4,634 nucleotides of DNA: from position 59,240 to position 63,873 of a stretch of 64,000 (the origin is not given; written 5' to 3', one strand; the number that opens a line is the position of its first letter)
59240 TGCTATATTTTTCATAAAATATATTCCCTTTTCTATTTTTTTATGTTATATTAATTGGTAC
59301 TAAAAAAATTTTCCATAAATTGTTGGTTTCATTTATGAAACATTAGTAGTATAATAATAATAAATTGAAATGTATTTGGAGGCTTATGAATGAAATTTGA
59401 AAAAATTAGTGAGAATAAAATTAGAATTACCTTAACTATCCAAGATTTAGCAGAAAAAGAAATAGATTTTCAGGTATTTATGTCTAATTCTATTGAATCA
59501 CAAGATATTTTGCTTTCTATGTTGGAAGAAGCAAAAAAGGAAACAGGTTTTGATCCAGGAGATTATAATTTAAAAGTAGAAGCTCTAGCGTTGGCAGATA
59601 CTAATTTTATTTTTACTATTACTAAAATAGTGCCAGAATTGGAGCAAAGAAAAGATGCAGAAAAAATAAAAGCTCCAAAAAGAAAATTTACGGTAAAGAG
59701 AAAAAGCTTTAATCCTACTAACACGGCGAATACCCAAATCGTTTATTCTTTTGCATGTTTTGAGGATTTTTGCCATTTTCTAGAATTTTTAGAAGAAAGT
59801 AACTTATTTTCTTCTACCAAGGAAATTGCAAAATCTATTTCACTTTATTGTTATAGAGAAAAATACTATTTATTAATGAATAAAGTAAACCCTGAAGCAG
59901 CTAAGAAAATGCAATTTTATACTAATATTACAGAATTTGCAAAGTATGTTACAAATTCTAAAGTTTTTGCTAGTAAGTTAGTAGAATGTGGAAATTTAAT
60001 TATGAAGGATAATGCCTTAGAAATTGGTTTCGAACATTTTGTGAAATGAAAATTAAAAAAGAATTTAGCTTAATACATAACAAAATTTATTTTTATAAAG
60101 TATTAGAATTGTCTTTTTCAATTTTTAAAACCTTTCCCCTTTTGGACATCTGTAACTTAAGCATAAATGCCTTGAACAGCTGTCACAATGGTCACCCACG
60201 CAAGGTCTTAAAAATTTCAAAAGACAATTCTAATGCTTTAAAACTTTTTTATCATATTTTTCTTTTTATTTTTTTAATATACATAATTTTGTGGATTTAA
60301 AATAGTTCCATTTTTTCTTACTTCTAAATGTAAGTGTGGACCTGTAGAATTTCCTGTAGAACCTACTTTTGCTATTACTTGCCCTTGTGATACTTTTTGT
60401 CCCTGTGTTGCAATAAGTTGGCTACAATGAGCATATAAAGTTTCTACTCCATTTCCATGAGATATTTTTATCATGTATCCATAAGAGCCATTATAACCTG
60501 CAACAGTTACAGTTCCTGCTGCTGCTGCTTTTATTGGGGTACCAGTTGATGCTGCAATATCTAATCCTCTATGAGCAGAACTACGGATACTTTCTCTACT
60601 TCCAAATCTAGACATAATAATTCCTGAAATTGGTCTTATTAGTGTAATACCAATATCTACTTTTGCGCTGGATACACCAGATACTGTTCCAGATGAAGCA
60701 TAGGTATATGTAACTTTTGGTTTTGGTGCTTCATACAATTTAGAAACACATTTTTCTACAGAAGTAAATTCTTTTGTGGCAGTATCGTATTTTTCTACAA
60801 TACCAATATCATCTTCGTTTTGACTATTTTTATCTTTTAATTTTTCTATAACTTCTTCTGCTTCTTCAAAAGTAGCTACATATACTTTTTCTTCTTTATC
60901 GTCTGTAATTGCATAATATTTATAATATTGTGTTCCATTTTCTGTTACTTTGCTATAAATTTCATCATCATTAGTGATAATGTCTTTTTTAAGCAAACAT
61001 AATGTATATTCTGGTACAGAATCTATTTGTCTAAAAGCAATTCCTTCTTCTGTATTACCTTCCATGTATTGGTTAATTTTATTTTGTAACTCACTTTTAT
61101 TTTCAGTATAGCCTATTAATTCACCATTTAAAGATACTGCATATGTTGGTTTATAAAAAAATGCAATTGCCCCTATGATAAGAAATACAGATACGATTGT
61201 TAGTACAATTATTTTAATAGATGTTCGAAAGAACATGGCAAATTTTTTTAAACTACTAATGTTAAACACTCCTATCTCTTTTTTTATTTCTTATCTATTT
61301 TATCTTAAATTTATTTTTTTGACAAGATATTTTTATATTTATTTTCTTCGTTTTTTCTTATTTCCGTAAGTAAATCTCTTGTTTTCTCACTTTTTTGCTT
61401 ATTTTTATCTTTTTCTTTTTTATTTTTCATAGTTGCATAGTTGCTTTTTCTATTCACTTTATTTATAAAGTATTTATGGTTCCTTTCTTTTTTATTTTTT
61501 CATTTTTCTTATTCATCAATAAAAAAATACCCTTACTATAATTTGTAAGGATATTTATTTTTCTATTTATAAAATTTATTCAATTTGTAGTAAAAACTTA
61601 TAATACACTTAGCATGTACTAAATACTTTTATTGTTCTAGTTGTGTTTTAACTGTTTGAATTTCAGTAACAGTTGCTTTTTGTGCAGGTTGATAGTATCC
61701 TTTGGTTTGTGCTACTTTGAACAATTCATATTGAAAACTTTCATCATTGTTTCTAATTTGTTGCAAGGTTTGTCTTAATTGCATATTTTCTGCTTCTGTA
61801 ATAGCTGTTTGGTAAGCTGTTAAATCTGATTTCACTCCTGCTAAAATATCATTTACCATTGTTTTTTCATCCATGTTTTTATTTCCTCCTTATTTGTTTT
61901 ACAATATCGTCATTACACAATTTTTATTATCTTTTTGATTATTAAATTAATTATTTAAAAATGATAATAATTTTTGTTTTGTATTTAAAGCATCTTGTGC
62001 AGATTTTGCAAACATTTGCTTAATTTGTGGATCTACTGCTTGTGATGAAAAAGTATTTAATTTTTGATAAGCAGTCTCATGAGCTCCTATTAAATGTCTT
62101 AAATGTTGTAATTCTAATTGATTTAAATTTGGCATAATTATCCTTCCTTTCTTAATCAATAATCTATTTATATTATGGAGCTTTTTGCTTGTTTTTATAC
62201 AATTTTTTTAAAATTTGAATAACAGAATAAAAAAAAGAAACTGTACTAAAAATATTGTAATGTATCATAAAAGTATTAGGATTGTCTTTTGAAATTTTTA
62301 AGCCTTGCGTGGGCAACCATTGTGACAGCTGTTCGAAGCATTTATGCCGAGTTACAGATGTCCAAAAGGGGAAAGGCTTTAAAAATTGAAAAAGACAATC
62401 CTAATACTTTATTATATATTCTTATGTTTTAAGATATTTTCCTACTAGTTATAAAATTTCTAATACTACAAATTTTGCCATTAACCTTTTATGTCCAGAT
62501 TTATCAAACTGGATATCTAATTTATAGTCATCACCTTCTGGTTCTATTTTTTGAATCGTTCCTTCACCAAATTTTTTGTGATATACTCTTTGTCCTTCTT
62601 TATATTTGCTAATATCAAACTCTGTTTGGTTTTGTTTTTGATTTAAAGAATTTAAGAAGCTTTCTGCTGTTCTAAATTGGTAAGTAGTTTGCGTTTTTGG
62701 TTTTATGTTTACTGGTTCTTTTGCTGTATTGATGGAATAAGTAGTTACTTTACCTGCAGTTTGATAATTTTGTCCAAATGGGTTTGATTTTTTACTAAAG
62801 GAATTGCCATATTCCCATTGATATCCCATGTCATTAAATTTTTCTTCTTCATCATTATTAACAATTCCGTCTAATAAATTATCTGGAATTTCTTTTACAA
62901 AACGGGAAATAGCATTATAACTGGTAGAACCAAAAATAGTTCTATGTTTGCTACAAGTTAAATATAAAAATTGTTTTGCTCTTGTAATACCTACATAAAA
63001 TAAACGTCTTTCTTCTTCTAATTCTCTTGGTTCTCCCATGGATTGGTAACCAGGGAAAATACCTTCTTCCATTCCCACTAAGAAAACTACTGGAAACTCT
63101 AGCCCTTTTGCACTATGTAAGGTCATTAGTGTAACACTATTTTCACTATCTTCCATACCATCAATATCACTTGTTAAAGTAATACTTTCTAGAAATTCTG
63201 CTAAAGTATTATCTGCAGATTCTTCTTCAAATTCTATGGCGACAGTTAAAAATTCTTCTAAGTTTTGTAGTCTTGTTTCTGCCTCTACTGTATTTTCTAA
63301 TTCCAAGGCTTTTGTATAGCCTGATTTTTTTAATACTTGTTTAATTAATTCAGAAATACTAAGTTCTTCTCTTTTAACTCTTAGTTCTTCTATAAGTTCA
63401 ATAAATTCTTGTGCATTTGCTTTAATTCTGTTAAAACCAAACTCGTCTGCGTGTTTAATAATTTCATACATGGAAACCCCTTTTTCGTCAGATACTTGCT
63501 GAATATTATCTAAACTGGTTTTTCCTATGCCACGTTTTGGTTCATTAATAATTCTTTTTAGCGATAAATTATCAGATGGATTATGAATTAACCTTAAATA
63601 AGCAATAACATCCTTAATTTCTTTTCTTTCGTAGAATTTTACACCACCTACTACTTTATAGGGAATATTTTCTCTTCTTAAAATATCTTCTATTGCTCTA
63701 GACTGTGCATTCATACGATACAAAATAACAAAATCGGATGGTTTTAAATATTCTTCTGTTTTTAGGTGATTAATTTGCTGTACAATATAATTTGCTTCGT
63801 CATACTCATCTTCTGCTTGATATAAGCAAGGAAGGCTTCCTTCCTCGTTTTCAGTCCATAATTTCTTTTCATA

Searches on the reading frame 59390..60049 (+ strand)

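Call 35: search_protein_families(library=pfam, proteins=[window:59390-60049:+], max_evalue=0.001)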
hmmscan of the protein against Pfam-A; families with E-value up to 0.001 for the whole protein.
window:59390-60049:+ (219 aa): 1 family
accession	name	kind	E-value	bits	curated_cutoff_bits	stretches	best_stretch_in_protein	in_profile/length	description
PF05389.17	MecA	-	3.7e-28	99.1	22.5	1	1-211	1-219/221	Negative regulator of genetic competence (MecA)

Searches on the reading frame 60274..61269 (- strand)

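Call 35: search_protein_families(library=pfam, proteins=[window:60274-61269:-], max_evalue=0.001)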
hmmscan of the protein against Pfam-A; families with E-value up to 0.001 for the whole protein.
window:60274-61269:- (331 aa): 1 family
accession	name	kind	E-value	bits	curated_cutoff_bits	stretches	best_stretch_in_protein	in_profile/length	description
PF01551.29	Peptidase_M23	-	4.3e-36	123.4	28.7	1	232-326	2-96/96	Peptidase family M23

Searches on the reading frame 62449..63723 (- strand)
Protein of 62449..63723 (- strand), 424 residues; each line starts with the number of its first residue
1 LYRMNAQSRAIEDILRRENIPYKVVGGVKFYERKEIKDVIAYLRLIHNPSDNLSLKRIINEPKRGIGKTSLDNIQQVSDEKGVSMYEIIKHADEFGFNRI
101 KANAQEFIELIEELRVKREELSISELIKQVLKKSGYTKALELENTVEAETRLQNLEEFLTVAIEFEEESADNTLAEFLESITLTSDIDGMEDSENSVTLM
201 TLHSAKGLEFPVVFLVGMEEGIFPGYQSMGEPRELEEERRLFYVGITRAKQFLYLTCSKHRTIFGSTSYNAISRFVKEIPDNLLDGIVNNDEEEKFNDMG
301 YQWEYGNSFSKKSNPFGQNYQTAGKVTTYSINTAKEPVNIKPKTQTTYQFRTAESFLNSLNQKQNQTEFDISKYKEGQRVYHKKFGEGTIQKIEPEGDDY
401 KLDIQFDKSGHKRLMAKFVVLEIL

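Call 35: search_protein_families(library=pfam, proteins=[window:62449-63723:-], max_evalue=0.001)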
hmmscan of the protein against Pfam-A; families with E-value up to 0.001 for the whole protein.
window:62449-63723:- (424 aa): 3 families
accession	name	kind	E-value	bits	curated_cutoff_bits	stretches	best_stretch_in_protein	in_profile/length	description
PF13361.12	UvrD_C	-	2.2e-66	225.1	25.6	1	1-259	77-349/350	UvrD-like helicase C-terminal domain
PF21196.3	PcrA_UvrD_tudor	-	8.2e-13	48.4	23.9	1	377-418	2-43/48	PcrA/UvrD tudor domain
PF13538.12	UvrD_C_2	-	4.9e-11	42.8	27.4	1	197-255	2-51/52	UvrD-like helicase C-terminal domain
